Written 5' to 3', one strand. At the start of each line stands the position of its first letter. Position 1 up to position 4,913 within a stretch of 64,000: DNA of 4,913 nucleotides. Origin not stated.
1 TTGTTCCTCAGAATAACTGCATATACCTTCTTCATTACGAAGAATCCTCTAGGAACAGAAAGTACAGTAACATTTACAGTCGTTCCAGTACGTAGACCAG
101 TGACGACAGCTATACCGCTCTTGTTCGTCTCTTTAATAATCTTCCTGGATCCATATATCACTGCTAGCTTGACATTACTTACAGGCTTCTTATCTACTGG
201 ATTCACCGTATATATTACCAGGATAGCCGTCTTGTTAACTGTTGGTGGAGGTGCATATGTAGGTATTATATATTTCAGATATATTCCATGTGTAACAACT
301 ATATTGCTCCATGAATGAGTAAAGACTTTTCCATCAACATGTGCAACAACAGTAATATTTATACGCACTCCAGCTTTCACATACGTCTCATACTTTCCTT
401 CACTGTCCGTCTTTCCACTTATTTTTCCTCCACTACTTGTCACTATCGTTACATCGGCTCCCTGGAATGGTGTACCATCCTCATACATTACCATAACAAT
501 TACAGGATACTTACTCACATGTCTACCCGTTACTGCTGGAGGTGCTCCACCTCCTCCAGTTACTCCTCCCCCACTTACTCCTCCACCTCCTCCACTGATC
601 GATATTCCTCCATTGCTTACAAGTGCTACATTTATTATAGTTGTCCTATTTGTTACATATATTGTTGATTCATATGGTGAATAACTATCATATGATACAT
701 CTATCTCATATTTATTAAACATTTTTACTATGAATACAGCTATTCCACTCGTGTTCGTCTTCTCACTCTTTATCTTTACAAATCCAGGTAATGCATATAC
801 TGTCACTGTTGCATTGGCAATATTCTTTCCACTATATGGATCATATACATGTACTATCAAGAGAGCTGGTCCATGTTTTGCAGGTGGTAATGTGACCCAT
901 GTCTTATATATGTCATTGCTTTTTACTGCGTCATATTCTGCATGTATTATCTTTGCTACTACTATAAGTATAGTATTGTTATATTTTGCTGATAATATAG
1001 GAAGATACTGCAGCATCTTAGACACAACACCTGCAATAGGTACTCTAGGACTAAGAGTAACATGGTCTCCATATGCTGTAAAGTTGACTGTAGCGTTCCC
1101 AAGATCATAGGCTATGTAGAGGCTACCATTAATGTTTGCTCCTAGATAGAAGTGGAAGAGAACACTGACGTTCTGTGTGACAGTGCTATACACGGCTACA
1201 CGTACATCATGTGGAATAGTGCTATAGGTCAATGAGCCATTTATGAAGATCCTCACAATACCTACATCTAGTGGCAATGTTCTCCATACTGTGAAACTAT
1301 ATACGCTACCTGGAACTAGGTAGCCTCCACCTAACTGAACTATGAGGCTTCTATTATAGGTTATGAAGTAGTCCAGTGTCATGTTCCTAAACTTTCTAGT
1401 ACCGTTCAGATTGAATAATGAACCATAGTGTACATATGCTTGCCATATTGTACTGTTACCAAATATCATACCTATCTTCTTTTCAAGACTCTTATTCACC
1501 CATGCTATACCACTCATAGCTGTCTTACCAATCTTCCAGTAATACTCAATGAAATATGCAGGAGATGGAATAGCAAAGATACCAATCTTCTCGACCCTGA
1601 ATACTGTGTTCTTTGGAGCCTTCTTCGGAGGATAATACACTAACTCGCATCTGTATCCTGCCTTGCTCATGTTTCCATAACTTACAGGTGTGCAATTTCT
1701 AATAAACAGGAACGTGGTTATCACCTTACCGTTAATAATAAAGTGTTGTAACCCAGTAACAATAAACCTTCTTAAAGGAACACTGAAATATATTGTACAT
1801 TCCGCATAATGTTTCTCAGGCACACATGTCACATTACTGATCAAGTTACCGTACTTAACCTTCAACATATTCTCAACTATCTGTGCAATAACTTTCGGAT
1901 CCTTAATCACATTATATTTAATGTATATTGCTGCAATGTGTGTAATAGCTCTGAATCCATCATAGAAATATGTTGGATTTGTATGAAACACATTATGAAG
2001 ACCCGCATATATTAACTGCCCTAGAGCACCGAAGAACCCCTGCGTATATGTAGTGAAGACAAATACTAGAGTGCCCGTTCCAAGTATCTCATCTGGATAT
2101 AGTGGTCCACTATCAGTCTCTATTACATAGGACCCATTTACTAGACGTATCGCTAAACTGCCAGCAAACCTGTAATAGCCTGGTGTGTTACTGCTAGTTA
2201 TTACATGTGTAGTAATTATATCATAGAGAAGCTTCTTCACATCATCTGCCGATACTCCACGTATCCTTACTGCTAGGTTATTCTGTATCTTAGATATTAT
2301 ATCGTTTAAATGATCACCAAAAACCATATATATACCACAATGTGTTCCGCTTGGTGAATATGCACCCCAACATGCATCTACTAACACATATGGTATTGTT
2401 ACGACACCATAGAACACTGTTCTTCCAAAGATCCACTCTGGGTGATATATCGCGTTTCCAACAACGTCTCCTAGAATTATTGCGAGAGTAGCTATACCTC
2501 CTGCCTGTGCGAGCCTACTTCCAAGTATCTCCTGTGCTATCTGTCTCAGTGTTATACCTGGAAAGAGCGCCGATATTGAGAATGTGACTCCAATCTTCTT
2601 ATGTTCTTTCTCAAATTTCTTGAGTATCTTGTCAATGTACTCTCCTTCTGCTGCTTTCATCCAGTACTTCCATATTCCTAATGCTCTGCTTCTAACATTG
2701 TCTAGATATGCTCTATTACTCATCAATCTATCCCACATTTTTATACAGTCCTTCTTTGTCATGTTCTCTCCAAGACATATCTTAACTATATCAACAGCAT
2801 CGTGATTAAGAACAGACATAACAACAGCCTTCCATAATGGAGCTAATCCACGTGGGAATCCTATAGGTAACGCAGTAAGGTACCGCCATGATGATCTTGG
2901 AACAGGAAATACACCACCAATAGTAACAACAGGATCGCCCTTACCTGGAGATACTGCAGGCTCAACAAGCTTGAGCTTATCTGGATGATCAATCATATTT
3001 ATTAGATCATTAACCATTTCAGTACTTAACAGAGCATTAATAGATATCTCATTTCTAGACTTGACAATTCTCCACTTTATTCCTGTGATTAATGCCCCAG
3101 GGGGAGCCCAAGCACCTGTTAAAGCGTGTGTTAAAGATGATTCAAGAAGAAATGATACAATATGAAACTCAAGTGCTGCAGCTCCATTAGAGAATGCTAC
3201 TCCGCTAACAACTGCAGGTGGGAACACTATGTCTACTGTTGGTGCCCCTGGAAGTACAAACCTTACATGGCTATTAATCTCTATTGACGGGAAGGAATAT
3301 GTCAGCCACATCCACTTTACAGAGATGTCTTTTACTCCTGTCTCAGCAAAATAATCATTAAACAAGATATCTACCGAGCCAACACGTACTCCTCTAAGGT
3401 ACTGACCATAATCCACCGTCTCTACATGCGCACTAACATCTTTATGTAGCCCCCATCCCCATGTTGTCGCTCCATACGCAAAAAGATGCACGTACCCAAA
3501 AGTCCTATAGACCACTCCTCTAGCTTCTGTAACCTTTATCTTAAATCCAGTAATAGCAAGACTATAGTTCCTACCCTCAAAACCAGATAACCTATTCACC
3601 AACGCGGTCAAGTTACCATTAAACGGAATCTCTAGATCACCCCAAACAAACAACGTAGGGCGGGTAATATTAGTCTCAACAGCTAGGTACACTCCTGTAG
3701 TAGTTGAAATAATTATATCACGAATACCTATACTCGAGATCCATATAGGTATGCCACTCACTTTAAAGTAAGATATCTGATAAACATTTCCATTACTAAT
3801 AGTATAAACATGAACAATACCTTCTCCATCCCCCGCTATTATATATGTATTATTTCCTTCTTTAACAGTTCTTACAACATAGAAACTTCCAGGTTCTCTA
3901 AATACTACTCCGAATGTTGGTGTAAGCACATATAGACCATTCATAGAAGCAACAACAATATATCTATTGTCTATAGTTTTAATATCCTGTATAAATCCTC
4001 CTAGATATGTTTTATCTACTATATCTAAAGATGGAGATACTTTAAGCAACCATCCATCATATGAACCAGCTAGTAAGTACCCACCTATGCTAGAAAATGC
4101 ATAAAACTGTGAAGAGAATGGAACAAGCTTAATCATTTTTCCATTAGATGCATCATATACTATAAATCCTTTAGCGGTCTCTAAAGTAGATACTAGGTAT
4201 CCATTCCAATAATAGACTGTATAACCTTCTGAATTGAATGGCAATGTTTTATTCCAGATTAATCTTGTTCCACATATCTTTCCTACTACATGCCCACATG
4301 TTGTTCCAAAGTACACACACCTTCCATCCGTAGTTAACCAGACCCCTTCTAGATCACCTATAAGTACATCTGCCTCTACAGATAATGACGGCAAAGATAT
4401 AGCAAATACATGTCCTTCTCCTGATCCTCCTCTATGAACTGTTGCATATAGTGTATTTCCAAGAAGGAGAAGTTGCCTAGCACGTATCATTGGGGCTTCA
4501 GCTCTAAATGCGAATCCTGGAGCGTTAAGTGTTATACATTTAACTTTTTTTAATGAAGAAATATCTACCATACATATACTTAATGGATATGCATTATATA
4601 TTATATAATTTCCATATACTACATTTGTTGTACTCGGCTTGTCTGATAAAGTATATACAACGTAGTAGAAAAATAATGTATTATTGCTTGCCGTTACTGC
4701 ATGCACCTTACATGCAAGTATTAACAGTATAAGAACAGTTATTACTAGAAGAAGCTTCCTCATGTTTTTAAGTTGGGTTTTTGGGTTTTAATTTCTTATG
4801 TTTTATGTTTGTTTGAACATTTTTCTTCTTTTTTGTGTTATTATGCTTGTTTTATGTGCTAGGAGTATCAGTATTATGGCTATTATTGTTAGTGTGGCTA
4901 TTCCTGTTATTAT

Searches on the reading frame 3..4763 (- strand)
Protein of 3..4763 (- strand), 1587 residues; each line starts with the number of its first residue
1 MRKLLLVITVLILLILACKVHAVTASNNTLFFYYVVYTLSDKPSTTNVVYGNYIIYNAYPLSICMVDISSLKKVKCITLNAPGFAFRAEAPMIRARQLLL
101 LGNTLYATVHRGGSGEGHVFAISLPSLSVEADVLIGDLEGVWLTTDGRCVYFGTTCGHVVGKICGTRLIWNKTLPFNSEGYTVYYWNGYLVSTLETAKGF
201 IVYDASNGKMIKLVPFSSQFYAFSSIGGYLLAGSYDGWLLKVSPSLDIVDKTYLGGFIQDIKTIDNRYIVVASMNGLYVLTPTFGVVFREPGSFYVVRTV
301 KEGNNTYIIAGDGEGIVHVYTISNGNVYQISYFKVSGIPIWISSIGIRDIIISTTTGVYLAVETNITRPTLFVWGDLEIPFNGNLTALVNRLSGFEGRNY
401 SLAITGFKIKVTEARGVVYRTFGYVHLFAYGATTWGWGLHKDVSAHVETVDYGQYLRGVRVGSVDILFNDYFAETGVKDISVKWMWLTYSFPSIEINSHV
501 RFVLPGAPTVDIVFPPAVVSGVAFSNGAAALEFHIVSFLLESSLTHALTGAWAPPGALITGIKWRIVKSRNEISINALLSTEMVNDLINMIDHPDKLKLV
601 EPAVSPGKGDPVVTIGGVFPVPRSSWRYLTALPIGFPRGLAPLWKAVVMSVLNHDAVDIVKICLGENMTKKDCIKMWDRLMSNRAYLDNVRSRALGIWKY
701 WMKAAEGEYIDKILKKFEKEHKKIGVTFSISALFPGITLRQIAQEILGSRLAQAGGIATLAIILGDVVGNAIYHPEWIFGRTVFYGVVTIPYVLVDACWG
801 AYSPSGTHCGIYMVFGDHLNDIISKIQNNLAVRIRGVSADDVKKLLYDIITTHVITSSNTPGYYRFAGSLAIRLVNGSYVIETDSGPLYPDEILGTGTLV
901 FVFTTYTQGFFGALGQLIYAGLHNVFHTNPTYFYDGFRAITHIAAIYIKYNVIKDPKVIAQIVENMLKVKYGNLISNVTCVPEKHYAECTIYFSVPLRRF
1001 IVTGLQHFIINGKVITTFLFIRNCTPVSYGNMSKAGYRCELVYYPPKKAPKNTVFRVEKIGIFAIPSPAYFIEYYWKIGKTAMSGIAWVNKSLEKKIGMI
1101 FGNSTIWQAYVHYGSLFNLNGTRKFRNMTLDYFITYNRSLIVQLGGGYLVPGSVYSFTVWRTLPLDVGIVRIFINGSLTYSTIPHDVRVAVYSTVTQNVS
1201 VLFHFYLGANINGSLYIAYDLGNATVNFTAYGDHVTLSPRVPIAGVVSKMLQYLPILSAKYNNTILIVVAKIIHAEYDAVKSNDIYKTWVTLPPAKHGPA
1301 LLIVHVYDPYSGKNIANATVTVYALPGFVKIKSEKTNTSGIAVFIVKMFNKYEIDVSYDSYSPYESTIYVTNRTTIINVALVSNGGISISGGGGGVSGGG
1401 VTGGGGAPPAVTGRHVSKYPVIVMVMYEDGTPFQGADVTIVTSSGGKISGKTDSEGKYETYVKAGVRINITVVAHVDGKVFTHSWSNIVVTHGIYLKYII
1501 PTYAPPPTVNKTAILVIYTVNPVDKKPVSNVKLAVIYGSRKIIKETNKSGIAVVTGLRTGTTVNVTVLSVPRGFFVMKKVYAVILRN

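Call 92: search_protein_families(library=pfam, proteins=[window:3-4763:-], max_evalue=0.01)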
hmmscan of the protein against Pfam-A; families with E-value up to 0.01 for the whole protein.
window:3-4763:- (1587 aa): 3 families
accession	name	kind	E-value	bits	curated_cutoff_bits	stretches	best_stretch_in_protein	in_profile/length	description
PF13620.12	CarboxypepD_reg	-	1.1e-07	32.5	32.3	1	1305-1381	5-81/82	Carboxypeptidase regulatory-like domain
PF02369.22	Big_1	-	2.3e-05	24.9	34.9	1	1420-1479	20-83/93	Bacterial Ig-like domain (group 1)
PF09134.16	Invasin_D3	-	0.0019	19.1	33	0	1417-1481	20-87/98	Invasin, domain 3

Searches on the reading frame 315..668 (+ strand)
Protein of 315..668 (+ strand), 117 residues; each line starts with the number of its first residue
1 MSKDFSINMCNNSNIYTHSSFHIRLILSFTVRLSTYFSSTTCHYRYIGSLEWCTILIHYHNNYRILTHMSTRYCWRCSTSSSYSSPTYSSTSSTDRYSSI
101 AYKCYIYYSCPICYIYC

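Call 34: find_encoding_contigs(protein=window:315-668:+, flank=10000)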
Protein window:315-668:+ (117 aa): no gene with exactly this product is on record in the collection.
